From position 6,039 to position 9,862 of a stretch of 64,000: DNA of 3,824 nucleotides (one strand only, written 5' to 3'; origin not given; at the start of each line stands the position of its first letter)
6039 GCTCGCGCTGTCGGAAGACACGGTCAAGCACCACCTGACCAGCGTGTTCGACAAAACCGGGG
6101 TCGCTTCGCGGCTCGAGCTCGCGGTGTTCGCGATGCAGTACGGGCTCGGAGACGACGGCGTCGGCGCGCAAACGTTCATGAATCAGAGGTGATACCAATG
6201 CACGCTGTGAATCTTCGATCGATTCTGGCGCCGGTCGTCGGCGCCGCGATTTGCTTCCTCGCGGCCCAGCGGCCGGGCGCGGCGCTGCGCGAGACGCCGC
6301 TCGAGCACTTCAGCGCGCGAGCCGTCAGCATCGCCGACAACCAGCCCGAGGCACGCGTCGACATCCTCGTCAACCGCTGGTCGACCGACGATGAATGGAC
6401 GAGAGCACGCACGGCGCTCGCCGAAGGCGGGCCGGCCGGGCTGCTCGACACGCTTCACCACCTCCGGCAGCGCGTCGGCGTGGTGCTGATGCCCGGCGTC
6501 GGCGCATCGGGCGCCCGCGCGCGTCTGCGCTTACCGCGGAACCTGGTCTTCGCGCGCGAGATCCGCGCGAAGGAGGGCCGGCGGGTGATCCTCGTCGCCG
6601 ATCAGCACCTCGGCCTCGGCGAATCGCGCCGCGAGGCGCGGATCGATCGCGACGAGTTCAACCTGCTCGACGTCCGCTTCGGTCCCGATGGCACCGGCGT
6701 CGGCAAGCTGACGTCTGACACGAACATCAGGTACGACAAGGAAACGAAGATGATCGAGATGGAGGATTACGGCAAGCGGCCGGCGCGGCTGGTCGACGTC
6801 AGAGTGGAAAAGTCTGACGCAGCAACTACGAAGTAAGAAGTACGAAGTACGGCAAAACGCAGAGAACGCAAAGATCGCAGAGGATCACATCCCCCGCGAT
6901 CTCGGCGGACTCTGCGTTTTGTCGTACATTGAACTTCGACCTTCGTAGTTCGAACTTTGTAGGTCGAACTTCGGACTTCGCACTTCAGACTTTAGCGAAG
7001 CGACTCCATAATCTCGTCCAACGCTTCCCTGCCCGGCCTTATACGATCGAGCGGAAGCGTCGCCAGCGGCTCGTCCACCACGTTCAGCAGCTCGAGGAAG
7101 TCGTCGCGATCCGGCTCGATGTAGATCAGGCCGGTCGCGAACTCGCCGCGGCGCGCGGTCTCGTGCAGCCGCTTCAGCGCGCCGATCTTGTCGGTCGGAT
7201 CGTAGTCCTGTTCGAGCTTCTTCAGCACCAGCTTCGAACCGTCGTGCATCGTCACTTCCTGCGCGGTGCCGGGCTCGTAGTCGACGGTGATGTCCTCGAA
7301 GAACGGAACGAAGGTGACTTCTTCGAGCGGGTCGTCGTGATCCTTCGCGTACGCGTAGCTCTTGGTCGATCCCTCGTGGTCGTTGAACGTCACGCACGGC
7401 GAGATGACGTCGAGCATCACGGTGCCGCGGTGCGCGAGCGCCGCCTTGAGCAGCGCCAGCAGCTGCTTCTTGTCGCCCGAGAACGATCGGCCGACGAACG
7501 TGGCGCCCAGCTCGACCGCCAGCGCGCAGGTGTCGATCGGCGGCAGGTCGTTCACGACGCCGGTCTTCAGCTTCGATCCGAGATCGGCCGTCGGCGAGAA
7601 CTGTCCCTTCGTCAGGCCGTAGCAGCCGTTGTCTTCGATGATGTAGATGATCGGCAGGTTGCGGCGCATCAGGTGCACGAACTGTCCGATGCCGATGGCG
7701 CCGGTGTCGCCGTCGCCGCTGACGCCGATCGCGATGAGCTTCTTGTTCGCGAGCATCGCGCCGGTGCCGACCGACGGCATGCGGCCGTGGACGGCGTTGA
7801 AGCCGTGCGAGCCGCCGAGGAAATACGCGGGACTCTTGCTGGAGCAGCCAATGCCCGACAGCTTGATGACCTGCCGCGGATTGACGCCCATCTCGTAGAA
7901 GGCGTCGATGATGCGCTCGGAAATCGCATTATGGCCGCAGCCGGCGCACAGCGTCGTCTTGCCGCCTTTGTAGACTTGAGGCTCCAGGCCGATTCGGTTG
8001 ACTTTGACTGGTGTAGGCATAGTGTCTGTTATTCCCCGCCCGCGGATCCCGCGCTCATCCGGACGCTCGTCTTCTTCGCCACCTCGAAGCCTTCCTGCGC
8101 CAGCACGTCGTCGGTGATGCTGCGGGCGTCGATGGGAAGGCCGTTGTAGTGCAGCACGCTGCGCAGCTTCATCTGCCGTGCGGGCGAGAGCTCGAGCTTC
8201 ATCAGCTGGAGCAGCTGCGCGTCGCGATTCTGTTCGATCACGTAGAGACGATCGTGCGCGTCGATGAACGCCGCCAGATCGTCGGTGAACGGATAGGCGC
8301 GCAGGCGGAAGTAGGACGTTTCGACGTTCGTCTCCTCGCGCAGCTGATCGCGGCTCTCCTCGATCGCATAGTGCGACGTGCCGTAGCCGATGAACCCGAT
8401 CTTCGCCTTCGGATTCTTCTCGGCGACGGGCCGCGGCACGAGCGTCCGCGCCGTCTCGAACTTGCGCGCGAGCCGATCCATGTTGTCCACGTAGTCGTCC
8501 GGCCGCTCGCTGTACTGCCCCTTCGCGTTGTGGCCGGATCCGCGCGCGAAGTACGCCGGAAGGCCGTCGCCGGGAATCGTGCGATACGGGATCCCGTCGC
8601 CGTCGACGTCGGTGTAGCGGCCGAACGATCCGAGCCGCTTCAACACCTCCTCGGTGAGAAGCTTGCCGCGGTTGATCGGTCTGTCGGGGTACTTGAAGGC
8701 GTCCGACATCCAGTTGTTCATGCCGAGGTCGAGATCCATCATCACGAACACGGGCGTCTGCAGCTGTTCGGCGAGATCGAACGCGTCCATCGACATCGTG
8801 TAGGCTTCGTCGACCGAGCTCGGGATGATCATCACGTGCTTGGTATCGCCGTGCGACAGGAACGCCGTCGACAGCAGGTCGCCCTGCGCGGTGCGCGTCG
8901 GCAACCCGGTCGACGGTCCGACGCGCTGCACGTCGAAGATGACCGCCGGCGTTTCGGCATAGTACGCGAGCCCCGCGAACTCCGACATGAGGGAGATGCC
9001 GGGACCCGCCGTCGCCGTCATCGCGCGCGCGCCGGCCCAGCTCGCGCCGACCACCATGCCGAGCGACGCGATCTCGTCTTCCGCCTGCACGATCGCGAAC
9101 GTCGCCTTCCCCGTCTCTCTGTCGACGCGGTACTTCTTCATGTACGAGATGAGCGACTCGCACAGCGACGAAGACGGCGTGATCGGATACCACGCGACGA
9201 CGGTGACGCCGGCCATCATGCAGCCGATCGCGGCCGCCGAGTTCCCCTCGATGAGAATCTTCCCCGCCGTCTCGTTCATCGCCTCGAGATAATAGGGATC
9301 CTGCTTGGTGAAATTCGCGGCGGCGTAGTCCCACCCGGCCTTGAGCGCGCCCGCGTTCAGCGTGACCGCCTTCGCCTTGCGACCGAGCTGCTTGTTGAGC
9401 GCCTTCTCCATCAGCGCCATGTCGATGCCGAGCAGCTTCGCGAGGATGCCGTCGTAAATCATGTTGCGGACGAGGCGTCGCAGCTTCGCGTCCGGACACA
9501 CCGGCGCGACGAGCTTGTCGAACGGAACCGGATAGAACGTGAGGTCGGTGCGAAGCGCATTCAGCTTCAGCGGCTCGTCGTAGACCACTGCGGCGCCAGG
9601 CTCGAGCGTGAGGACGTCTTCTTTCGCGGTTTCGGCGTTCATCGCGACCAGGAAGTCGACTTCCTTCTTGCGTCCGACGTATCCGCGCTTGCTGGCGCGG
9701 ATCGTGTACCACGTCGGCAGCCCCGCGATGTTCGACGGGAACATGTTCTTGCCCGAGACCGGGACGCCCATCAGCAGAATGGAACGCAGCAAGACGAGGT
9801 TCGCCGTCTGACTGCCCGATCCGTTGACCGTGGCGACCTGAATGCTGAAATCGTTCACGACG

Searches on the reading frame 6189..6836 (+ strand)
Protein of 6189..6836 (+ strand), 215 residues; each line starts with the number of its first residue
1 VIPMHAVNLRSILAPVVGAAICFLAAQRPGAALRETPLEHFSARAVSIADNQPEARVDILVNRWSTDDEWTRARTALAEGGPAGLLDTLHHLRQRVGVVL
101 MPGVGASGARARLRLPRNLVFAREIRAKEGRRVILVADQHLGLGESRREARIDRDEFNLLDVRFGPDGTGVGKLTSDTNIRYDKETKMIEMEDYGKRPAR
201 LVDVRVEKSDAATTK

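Call 13: search_protein_families(library=pfam, proteins=[window:6189-6836:+], max_evalue=0.001)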
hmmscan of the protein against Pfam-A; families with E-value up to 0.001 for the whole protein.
window:6189-6836:+ (215 aa): 0 families

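Call 33: search_protein_families(library=pfam, proteins=[window:6198-6833:+], max_evalue=1)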
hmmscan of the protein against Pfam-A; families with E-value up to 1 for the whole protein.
seq(212 aa): 0 families

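Call 38: find_homologous_proteins(query=window:6198-6833:+, max_evalue=0.001)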
Query window:6198-6833:+ (212 aa): 112 proteins with E <= 0.001 among 2545 candidates.
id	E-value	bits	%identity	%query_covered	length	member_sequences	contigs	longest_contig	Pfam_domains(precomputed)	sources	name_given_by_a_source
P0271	3.0e-132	456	100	100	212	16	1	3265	-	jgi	-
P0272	1.1e-112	392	100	85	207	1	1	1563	-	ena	-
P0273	6.4e-95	334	73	98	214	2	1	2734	-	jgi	jgi:hypothetical protein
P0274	8.2e-81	288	63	99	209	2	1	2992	-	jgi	-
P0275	4.1e-71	257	57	100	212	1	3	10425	-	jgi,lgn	jgi:hypothetical protein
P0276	3.5e-66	241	55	97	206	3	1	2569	-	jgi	jgi:hypothetical protein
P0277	1.9e-63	232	54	97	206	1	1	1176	-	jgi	jgi:hypothetical protein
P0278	7.0e-63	230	54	97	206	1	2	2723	-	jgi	jgi:hypothetical protein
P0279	2.1e-62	228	54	97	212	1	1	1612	-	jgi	jgi:hypothetical protein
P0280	7.7e-62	226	56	97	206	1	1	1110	-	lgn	-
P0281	1.9e-60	222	53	97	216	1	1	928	-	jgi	jgi:hypothetical protein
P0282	6.0e-60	220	52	97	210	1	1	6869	-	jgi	jgi:hypothetical protein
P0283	1.4e-59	219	52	97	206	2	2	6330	-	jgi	jgi:hypothetical protein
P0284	1.9e-58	215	53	97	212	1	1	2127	-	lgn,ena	-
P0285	3.6e-58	214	52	96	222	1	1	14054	-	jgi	jgi:hypothetical protein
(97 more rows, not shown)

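Call 45: predict_structure(alignment_id=A2)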
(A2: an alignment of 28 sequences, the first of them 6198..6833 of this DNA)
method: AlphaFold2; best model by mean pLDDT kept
length: 212 residues; sequences in the alignment: 28
mean_pLDDT: 82.1   pTM: 0.75
mean pLDDT of the five models: 82.1, 81.3, 80.7, 80.4, 79.5
residues with pLDDT >= 90: 125; 70-90: 37; 50-70: 32; < 50: 18
segments of 3 or more residues with pLDDT < 50: 1-6, 23-30, 209-212
pLDDT, mean of each block of 10 residues (from residue 1): 47 55 44 85 91 93 95 93 89 88 56 92 91 93 83 94 95 92 92 95 71 34
secondary structure, 60 per line:
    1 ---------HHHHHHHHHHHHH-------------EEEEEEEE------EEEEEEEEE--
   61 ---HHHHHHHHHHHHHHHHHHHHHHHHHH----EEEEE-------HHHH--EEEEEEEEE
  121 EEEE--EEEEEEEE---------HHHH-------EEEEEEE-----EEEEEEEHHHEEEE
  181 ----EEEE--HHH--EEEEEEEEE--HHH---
elements in order: H10-22 E36-43 E50-58 H64-89 E94-98 H106-109 E112-124 E127-134 H144-147 E155-161 E167-173 E177-180 E185-188 E196-204

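Call 49: fold_search(model_id=the predicted structure, library=pdb)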
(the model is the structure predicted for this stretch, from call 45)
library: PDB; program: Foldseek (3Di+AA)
matches with E <= 10: 401; with E <= 0.001: 0
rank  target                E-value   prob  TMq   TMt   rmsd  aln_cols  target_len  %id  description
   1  5ohk_A                7.6e-02  0.06  0.13  0.10  19.1       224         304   10  Crystal structure of USP30 in covalent complex with ubiquitin propargylamide (high resolution) (released 2017-09-20)
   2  5ohn_A                1.0e-01  0.06  0.13  0.11  19.1       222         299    9  Crystal structure of USP30 in covalent complex with ubiquitin propargylamide (low resolution) (released 2017-09-20)
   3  3bdr                  1.5e-01  0.21  0.23  0.28  14.4       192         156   12  Crystal structure of fatty acid-binding protein-like Ycf58 from Thermosynecoccus elongatus. Northeast Structural Genomic (released 2007-11-27)
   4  5b0u_B                1.7e-01  0.16  0.19  0.23  16.5       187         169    9  Crystal structure of the mutated 19 kDa protein of Oplophorus luciferase (nanoKAZ) (released 2016-01-13)
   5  5b0u_A                1.8e-01  0.18  0.19  0.23  16.3       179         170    8  Crystal structure of the mutated 19 kDa protein of Oplophorus luciferase (nanoKAZ) (released 2016-01-13)
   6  8bo9_C                2.0e-01  0.16  0.19  0.22  16.6       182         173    9  NanoLuc-D9R/H57A/K89R mutant complexed with azacoelenterazine bound in intra-barrel catalytic site (released 2023-09-27)
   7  7sns_B                2.2e-01  0.18  0.20  0.24  15.5       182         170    9  1.55A Resolution Structure of NanoLuc Luciferase (released 2022-11-16)
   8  7vsx                  3.0e-01  0.16  0.21  0.25  15.9       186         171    9  Crystal structure of QL-nanoKAZ (Reverse mutant of nanoKAZ with L18Q and V27L) (released 2022-08-24)
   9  7mjb_B                3.0e-01  0.13  0.18  0.22  15.0       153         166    9  Crystal Structure of Nanoluc Luciferase Mutant R164Q (released 2021-05-05)
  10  4fk5_A                3.2e-01  0.06  0.14  0.10  17.8       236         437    8  Structure of the SAGA Ubp8(S144N)/Sgf11/Sus1/Sgf73 DUB module (released 2012-07-25)
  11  7y22_A                3.4e-01  0.23  0.24  0.15  15.8       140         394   18  CryoEM structure of Klebsiella phage Kp7 tail complex applied with C6 symmetry (released 2023-06-14)
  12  7n35_A                3.6e-01  0.69  0.28  0.50   5.0       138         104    9  Structure of Yersinia aleksiciae Cap15 cyclic dinucleotide receptor, crystal form 2 (released 2021-11-17)
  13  7snt_A                4.2e-01  0.13  0.17  0.22  15.0       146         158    9  2.20A Resolution Structure of NanoLuc Luciferase with Bound Substrate Analog 3-methoxy-furimazine (released 2022-11-16)
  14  7snw_A                4.2e-01  0.13  0.20  0.24  15.7       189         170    9  1.80A Resolution Structure of NanoLuc Luciferase with Bound Inhibitor PC 16026576 (released 2022-11-16)
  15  7snr_A                4.4e-01  0.12  0.17  0.21  15.4       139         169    8  2.00A Resolution Structure of NanoLuc Luciferase (released 2022-11-16)
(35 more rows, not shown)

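Call 62: search_protein_families(library=ncbifam, proteins=[window:6198-6833:+], max_evalue=0.01)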
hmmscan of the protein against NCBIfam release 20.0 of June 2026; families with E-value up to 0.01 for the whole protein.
window:6198-6833:+ (212 aa): 0 families

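Call 82: search_protein_families(library=phrogs, proteins=[window:6198-6833:+], max_evalue=1)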
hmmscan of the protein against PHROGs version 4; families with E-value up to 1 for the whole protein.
window:6198-6833:+ (212 aa): 0 families

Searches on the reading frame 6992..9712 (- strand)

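Call 13: search_protein_families(library=pfam, proteins=[window:6992-9712:-], max_evalue=0.001)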
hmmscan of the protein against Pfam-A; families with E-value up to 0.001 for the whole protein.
window:6992-9712:- (906 aa): 2 families
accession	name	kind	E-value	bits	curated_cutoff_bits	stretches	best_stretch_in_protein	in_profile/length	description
PF02775.26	TPP_enzyme_C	-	2.8e-22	79.6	21.9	1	621-769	2-151/151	Thiamine pyrophosphate enzyme, C-terminal TPP binding domain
PF12367.13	PFO_beta_C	-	9.9e-05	22.8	24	0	830-879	17-64/66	Pyruvate ferredoxin oxidoreductase beta subunit C terminal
